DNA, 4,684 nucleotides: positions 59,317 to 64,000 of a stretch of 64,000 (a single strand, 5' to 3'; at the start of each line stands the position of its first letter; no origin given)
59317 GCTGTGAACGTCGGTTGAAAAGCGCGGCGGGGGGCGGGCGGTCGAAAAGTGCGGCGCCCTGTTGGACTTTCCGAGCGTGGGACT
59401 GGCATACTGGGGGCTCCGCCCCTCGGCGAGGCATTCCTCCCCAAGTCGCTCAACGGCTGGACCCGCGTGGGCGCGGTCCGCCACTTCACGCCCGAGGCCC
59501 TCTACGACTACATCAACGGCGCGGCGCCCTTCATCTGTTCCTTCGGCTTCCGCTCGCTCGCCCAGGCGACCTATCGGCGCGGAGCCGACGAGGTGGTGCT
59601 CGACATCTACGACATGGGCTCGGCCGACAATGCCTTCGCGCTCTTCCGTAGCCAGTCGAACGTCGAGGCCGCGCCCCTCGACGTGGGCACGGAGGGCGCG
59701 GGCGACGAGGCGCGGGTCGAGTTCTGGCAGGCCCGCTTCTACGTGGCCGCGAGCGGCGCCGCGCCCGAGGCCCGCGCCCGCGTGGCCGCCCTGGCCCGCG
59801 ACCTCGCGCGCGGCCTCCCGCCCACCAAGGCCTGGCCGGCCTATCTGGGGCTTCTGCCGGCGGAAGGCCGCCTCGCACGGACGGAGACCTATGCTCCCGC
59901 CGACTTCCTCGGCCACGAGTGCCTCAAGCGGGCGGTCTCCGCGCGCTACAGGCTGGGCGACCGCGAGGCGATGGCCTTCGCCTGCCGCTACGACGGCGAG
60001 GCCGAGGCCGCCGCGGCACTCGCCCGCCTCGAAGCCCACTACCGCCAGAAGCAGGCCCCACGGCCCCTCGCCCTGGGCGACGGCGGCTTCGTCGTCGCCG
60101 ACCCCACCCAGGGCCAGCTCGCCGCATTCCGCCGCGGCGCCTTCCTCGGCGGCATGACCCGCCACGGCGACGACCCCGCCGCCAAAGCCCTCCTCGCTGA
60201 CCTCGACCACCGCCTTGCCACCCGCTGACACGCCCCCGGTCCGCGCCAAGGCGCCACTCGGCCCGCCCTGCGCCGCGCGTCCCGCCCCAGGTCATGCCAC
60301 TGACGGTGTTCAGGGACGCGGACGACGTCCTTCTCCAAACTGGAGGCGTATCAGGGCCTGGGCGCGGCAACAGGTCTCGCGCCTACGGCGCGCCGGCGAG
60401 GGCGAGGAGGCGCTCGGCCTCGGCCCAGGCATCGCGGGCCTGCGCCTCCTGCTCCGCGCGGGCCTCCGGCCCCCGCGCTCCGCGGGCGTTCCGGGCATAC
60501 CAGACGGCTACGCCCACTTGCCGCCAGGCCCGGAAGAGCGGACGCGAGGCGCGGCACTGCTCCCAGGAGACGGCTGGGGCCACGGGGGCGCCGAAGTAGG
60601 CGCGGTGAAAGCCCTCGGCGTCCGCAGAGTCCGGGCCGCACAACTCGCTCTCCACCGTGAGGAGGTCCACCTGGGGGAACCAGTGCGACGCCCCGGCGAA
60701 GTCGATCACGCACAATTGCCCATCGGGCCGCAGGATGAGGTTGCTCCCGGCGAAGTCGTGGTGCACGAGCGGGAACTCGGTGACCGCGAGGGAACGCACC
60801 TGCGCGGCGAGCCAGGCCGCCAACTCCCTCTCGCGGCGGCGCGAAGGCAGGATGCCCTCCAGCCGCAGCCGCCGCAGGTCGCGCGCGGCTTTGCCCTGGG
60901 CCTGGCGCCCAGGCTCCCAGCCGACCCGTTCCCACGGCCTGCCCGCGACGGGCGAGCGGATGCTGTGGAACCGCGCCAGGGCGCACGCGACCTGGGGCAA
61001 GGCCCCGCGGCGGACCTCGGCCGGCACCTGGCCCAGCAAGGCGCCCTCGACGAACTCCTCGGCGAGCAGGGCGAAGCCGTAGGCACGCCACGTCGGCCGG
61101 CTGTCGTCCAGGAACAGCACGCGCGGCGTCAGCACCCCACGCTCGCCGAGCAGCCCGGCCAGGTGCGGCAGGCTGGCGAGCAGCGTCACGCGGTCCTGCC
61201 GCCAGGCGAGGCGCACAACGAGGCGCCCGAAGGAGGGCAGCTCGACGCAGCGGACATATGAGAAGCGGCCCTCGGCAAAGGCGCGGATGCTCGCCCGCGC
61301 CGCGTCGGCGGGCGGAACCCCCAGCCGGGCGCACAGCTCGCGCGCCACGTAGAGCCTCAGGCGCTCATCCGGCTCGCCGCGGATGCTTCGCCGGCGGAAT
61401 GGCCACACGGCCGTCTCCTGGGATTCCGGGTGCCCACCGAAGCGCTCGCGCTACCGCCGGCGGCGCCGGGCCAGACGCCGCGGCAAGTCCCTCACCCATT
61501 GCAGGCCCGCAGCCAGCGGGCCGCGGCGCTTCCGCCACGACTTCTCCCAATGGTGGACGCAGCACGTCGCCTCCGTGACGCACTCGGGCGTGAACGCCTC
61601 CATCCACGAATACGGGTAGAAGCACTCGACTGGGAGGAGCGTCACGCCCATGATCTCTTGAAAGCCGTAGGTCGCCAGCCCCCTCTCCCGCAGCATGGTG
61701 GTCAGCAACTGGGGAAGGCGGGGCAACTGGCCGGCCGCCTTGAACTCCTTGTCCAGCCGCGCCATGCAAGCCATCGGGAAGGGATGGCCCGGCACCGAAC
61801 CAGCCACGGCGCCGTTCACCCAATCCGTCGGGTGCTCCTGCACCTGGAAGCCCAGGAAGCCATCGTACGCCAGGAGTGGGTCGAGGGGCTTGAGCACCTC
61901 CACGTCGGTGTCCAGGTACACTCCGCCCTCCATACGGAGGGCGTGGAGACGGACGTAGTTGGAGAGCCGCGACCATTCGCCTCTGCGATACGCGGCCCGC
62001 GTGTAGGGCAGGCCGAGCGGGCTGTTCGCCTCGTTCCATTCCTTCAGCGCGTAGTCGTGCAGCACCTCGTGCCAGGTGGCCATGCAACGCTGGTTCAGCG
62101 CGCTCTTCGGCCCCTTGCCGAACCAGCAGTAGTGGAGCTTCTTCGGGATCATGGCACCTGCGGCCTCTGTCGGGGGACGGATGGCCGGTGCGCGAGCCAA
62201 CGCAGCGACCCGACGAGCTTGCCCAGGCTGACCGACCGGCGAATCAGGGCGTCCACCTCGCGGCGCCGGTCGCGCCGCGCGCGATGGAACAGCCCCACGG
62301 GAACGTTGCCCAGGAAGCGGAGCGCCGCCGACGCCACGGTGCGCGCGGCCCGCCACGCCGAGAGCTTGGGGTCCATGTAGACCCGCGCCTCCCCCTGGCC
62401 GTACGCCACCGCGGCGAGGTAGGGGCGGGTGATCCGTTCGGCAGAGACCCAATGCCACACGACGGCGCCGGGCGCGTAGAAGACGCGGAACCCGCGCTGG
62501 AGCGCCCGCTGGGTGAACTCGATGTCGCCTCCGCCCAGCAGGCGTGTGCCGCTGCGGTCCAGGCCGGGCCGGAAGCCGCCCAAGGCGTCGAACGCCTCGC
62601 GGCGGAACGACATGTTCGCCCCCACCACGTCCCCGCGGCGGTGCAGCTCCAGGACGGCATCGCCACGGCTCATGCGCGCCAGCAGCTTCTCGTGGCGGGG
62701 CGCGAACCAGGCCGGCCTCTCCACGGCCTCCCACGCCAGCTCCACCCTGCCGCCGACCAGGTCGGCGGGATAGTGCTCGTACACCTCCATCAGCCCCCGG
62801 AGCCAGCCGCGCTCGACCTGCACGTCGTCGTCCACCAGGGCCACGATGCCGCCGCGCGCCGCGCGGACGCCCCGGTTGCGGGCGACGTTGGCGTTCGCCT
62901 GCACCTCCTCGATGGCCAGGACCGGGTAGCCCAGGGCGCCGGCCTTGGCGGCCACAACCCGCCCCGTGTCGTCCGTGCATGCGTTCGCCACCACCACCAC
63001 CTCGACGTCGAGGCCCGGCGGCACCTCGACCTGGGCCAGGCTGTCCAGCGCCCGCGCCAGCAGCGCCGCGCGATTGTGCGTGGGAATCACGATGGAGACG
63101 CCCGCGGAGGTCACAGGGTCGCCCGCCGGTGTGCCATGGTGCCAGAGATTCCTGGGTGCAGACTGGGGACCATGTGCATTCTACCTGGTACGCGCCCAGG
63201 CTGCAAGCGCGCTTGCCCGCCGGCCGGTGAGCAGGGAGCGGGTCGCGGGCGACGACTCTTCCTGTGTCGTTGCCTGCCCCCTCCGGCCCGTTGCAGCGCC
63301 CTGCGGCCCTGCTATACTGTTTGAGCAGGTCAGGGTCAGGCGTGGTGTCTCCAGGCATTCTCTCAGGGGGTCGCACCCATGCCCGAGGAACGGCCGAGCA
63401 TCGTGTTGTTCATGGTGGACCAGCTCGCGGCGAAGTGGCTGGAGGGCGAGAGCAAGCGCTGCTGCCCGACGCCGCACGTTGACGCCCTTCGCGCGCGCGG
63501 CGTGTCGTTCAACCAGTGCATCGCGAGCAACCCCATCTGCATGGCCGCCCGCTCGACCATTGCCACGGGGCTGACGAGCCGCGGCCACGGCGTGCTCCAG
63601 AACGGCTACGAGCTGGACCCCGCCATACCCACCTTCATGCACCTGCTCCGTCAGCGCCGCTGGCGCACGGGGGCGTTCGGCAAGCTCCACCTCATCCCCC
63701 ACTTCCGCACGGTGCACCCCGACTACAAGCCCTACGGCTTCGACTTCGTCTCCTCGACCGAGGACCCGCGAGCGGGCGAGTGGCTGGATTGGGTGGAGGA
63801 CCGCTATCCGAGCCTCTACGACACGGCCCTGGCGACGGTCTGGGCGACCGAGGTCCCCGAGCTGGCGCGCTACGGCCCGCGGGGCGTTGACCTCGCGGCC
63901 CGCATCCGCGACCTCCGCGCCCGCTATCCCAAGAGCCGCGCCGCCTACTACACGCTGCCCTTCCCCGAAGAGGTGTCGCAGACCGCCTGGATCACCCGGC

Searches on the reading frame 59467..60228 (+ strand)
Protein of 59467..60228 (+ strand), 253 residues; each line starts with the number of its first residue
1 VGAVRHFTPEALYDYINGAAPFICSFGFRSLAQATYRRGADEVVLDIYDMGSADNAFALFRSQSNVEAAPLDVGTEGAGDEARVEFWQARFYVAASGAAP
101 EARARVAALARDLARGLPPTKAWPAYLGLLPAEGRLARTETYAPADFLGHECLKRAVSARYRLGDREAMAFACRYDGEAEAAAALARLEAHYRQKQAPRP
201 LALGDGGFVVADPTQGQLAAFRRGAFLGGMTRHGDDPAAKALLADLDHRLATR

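Call 46: search_protein_families(library=pfam, proteins=[window:59467-60228:+], max_evalue=0.001)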
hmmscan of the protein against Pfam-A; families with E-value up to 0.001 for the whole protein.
window:59467-60228:+ (253 aa): 1 family
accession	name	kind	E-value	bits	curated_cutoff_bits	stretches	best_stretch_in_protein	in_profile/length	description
PF20244.3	DUF6599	-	2.9e-37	128.5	27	1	2-176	8-186/186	Family of unknown function (DUF6599)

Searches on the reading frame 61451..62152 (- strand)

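Call 46: search_protein_families(library=pfam, proteins=[window:61451-62152:-], max_evalue=0.001)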
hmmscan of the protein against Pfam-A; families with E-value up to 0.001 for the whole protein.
window:61451-62152:- (233 aa): 3 families
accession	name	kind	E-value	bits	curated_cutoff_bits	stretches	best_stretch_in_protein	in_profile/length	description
PF04488.21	Gly_transf_sug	-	4.4e-09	37.4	23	1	57-97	50-90/93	Glycosyltransferase sugar-binding region containing DXD motif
PF04572.17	Gb3_synth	-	5.3e-05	23.8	22.3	1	121-208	4-105/131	Alpha 1,4-glycosyltransferase conserved region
PF12919.13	TcdA_TcdB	-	0.00025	20.9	23.6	0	50-84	160-194/382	TcdA/TcdB catalytic glycosyltransferase domain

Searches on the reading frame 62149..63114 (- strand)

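Call 46: search_protein_families(library=pfam, proteins=[window:62149-63114:-], max_evalue=0.001)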
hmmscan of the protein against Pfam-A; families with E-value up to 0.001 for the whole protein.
window:62149-63114:- (321 aa): 4 families
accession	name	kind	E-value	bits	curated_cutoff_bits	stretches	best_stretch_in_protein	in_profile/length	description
PF00535.33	Glycos_transf_2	-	2.4e-22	80.1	23.3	1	7-178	1-167/168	Glycosyl transferase family 2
PF13641.12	Glyco_tranf_2_3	-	2.6e-18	67.3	27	1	6-222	3-212/230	Glycosyltransferase like family 2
PF13506.12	Glyco_transf_21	-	2.6e-08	34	21.7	1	70-221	12-154/174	Glycosyl transferase family 21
PF13632.12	Glyco_trans_2_3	-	2.9e-06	27.7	27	1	90-221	1-123/198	Glycosyl transferase family group 2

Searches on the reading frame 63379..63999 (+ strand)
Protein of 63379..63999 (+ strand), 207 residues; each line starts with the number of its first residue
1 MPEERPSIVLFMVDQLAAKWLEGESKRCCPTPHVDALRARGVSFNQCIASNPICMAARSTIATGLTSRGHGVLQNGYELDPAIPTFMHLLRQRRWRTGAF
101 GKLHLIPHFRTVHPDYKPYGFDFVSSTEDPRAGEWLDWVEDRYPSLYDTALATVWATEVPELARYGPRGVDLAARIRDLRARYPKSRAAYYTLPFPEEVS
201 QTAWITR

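Call 46: search_protein_families(library=pfam, proteins=[window:63379-63999:+], max_evalue=0.001)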
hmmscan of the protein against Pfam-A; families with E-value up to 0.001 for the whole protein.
window:63379-63999:+ (207 aa): 2 families
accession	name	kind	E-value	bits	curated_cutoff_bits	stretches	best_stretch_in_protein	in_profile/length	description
PF00884.28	Sulfatase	-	5.8e-10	39.4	25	1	7-132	2-127/301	Sulfatase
PF01663.27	Phosphodiest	-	6.2e-06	26.5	23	1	9-77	2-67/342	Type I phosphodiesterase / nucleotide pyrophosphatase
